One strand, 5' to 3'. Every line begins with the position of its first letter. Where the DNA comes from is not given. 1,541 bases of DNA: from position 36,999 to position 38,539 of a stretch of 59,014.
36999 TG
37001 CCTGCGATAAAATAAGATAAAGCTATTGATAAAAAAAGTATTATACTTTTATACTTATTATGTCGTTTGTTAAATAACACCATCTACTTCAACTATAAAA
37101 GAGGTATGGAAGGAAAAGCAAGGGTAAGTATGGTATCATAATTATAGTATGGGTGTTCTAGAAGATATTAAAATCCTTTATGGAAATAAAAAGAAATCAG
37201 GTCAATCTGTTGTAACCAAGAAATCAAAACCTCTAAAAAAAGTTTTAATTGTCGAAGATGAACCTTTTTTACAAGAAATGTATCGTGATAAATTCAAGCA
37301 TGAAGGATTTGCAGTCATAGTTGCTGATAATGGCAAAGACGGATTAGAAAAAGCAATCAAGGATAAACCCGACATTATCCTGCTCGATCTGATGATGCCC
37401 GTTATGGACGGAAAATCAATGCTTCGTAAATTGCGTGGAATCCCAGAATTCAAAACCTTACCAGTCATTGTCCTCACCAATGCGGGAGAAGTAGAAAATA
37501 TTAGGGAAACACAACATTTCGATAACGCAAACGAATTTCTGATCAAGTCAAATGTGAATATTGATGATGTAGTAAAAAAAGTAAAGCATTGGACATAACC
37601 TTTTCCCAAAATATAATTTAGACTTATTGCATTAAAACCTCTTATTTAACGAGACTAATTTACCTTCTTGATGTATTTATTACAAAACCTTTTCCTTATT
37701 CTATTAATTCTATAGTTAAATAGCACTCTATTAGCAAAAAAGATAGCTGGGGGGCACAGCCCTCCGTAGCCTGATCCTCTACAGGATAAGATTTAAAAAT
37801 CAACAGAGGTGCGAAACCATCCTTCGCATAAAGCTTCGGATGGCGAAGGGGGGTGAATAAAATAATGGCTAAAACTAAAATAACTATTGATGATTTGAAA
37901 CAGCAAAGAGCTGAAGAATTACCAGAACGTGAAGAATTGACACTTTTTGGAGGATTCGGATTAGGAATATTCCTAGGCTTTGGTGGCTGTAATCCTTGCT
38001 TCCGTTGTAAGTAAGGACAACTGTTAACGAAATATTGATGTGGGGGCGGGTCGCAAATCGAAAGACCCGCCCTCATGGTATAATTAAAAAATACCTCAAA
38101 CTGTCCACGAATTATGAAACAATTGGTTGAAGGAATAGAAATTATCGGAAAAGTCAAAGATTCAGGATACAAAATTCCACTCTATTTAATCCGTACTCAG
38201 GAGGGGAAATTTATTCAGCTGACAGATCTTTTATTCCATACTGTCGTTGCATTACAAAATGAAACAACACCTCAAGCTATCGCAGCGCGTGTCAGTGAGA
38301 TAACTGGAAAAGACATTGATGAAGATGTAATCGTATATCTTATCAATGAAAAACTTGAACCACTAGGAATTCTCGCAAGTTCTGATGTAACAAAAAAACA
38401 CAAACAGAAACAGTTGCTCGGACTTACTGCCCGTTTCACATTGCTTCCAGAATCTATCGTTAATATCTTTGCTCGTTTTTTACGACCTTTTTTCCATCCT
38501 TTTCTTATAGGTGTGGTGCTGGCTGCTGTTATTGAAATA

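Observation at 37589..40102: Unannotated 49-aa Cys-rich peptide with a double-glycine-type leader next to an RRE-like/M50 protease fusion: candidate new peptide-maturation or intramembrane-processing module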

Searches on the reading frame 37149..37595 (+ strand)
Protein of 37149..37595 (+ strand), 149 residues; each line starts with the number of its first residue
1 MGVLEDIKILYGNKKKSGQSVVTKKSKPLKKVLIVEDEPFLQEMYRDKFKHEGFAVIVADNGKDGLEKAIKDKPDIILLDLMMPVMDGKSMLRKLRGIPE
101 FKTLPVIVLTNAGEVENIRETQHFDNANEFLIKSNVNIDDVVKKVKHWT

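Call 5: search_protein_families(library=pfam, proteins=[window:37149-37595:+], max_evalue=0.01)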
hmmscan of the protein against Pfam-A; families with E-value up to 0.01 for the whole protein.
window:37149-37595:+ (149 aa): 1 family
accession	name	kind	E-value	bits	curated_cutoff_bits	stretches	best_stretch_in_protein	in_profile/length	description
PF00072.30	Response_reg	-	9.1e-21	74.6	30.2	1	32-145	1-110/111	Response regulator receiver domain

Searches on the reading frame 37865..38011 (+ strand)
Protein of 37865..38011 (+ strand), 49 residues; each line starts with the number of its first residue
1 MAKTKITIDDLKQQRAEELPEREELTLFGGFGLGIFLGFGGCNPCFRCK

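Call 5: search_protein_families(library=pfam, proteins=[window:37865-38011:+], max_evalue=0.01)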
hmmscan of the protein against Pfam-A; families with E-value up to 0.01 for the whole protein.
window:37865-38011:+ (49 aa): 0 families

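Call 6: search_protein_families(library=ncbifam, proteins=[window:37865-38011:+], max_evalue=0.1)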
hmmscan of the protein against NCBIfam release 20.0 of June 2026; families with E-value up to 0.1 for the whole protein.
window:37865-38011:+ (49 aa): 1 family
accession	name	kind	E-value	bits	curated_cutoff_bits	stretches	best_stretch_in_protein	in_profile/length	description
NF058662.1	cispenta_AmcF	equivalog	0.097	11.6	325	1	14-46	333-365/369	cispentacin biosynthesis acyltransferase subunit AmcF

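Call 19: search_protein_families(library=ncbifam, proteins=[window:37865-38011:+], max_evalue=1)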
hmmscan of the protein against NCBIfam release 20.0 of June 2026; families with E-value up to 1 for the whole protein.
seq(49 aa): 1 family
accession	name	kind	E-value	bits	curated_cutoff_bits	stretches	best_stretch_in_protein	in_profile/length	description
NF058662.1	cispenta_AmcF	equivalog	0.097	11.6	325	1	14-46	333-365/369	cispentacin biosynthesis acyltransferase subunit AmcF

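Call 20: search_protein_families(library=pfam, proteins=[window:37865-38011:+], max_evalue=1)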
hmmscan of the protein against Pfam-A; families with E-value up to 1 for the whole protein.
seq(49 aa): 0 families

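Call 28: find_homologous_proteins(query=window:37865-38011:+, max_evalue=10)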
Query seq(49 aa): no candidate shares three 5-residue words with the query. No homologue found.

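Call 66: find_homologous_proteins(query=A4, max_evalue=0.01)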
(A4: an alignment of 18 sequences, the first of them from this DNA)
Query A4 (18 sequences) (49 aa, profile of the alignment): 7904 proteins with E <= 0.01 among 8000 candidates; the best 120 are listed.
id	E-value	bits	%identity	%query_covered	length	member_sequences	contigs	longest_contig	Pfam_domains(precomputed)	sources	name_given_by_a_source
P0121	5.9e-24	102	40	51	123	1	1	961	-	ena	-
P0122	1.3e-20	91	-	-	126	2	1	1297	-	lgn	-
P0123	1.3e-17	81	38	53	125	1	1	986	-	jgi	jgi:hypothetical protein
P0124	9.4e-17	79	50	57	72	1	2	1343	-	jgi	jgi:hypothetical protein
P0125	1.5e-16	78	50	61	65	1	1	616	-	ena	-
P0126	3.9e-16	77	50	61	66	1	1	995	-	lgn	-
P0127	4.0e-16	77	43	61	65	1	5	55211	-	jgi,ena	jgi:hypothetical protein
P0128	4.5e-16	76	47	39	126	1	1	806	-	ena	-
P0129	4.7e-16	76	47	61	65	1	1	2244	-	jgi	jgi:hypothetical protein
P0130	4.8e-16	76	-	-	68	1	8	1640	-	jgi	jgi:hypothetical protein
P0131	5.3e-16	76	50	57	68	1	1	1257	-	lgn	-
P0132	6.8e-16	76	46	53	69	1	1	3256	-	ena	-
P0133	7.9e-16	76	46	53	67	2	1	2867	-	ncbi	-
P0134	8.0e-16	76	43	47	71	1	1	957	-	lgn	-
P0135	8.3e-16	76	43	47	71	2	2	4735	-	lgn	-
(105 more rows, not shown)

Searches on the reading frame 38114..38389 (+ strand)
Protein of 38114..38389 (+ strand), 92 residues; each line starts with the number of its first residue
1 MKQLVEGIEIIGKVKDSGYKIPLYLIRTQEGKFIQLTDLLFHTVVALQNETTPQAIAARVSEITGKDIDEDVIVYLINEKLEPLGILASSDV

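Call 82: predict_structure(alignment_id=A5)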
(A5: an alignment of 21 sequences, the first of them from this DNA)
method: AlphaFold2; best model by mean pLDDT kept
length: 92 residues; sequences in the alignment: 21
mean_pLDDT: 88.7   pTM: 0.80
mean pLDDT of the five models: 88.7, 87.0, 86.0, 85.3, 83.9
residues with pLDDT >= 90: 58; 70-90: 29; 50-70: 4; < 50: 1
segments of 3 or more residues with pLDDT < 50: none
pLDDT, mean of each block of 10 residues (from residue 1): 85 77 87 92 94 95 95 95 86 46
secondary structure, 60 per line:
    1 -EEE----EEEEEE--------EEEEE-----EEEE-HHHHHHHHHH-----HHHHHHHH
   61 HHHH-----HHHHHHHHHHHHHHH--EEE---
elements in order: E2-4 E9-14 E23-27 E33-36 H38-47 H53-64 H70-84 E87-89

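Call 84: fold_search(model_id=the predicted structure, library=pdb)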
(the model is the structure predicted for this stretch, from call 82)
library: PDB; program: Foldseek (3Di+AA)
matches with E <= 10: 527; with E <= 0.001: 0
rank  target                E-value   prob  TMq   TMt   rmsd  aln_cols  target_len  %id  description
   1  5v1v_A                3.0e-02  0.99  0.59  0.61   4.4        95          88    9  TbiB1 in Complex with the TbiA(alpha) Leader Peptide (released 2018-09-05)
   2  5v1u_B                3.9e-02  0.99  0.58  0.61   4.4        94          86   10  TbiB1 in Complex with the TbiA(beta) Leader Peptide (released 2018-09-05)
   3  7vzz_B                1.3e-01  0.63  0.43  0.09   6.1        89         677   12  The structure of GdmN in complex with the natural tetrahedral intermediate, carbamoyl adenylate, and 20-O-methyl-19-ch (released 2022-11-16)
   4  5v1u_D                1.8e-01  0.93  0.56  0.60   3.6        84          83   11  TbiB1 in Complex with the TbiA(beta) Leader Peptide (released 2018-09-05)
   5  7vzy_B                1.8e-01  0.57  0.43  0.09   6.8        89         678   13  The structure of GdmN complex with AMP and 20-O-methyl-19-chloroproansamitocin (released 2022-11-16)
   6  5sxy_MODEL_1_A        2.0e-01  0.72  0.51  0.50   4.1        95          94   18  The solution NMR structure for the PqqD truncation of Methylobacterium extorquens PqqCD representing a functio (released 2017-05-24)
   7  6jx3_B                2.1e-01  0.94  0.60  0.64   3.6        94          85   17  Lasso peptide synthetase B1 complexed with the leader peptide (released 2019-06-26)
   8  5v1u_A                2.1e-01  0.91  0.57  0.62   4.2        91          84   10  TbiB1 in Complex with the TbiA(beta) Leader Peptide (released 2018-09-05)
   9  5v1u_C                2.3e-01  0.85  0.52  0.56   4.3        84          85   10  TbiB1 in Complex with the TbiA(beta) Leader Peptide (released 2018-09-05)
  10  6gos_1                2.9e-01  0.69  0.48  0.20   4.5        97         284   15  E. coli Microcin synthetase McbBCD complex with pro-MccB17 bound (released 2019-01-30)
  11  7vyj_B                3.1e-01  0.44  0.43  0.09   6.8        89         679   13  The structure of GdmN in complex with carbamoyl adenylate intermediate (released 2022-11-16)
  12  4xvn_A                4.0e-01  0.85  0.44  0.33   6.3        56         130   18  Crystal structure of the small terminase from thermophilic phage G20C (released 2016-02-10)
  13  5why_A                4.3e-01  0.72  0.49  0.14   3.7        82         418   16  Structural Insights into Thioether Bond Formation in the Biosynthesis of Sactipeptides (released 2017-07-26)
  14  7vzq_B                4.3e-01  0.38  0.43  0.09   6.1        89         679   12  The structure of GdmN V24Y/G157A/R158A/G188R mutant in complex with carbamoyl adenylate intermediate (released 2022-11-16)
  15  5doo_B                4.5e-01  0.63  0.54  0.13   5.3       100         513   12  The structure of PKMT2 from Rickettsia typhi (released 2016-08-10)
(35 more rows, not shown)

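Call 90: search_protein_representatives(alignment_id=A5)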
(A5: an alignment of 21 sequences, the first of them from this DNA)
Query: 21 sequences, 92 profile positions. Proteins with E-value up to 0.001 (for the whole library): 1286; up to 1e-10: 930; up to 1e-30: 1. The best 150 are listed.
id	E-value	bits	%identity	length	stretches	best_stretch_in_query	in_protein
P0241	1.8e-31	124.1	-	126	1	3-91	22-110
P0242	3.0e-30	120.3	-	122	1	1-91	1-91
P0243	1.3e-29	118.3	-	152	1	1-91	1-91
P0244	1.1e-27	112.0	-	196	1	3-90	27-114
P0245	1.1e-27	112.0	-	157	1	3-91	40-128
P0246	2.6e-27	110.8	-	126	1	3-89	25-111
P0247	3.0e-27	110.6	-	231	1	3-90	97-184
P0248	5.7e-27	109.7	-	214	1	1-90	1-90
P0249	1.0e-26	108.9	-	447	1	3-90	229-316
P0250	1.1e-26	108.8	-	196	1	3-90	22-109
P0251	1.5e-26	108.4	-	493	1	3-91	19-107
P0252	1.6e-26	108.3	-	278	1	3-89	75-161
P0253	1.6e-26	108.3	-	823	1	3-89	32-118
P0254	1.9e-26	108.1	-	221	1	3-89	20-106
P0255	1.9e-26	108.0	-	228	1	3-91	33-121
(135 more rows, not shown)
